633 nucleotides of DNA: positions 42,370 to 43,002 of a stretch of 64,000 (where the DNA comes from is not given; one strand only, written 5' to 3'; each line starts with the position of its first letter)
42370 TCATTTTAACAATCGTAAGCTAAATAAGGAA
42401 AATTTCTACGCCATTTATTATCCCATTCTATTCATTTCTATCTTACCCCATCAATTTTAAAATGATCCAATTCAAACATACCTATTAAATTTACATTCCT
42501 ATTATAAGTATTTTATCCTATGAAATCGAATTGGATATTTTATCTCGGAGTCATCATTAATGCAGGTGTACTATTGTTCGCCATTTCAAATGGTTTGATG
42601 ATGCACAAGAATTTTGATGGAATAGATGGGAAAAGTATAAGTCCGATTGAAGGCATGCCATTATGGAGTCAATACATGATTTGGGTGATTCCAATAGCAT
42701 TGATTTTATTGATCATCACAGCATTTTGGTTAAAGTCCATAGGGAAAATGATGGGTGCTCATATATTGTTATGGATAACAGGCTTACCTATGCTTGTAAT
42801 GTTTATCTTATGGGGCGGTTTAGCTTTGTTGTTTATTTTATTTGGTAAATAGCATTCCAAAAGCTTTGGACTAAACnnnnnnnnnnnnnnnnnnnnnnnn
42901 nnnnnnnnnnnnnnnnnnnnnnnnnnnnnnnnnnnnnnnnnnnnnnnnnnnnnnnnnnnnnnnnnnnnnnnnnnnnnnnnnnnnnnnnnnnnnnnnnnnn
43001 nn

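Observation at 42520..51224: Island of ten same-strand unrecognisable ORFs with internal structured repeats, wedged between recQ and lon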

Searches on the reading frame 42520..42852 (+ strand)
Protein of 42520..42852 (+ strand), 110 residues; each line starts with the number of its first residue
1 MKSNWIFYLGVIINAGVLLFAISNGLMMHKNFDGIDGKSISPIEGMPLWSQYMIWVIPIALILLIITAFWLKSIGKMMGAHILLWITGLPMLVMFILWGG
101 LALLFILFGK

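Call 4: search_protein_families(library=pfam, proteins=[window:42520-42852:+], max_evalue=1)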
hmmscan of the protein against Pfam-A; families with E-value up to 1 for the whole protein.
window:42520-42852:+ (110 aa): 0 families

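Call 21: search_protein_families(library=ncbifam, proteins=[window:42520-42852:+], max_evalue=1)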
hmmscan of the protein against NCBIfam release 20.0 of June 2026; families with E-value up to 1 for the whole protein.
window:42520-42852:+ (110 aa): 0 families

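Call 22: search_protein_families(library=padloc, proteins=[window:42520-42852:+], max_evalue=1)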
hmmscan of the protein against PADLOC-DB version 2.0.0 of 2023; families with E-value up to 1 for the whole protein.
window:42520-42852:+ (110 aa): 0 families

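Call 23: search_protein_families(library=phrogs, proteins=[window:42520-42852:+], max_evalue=1)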
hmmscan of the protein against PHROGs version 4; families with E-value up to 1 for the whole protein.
window:42520-42852:+ (110 aa): 1 family
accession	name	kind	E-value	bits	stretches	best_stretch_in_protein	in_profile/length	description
phrog_19796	-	unknown function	0.0079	17.6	1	5-65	5-62/72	-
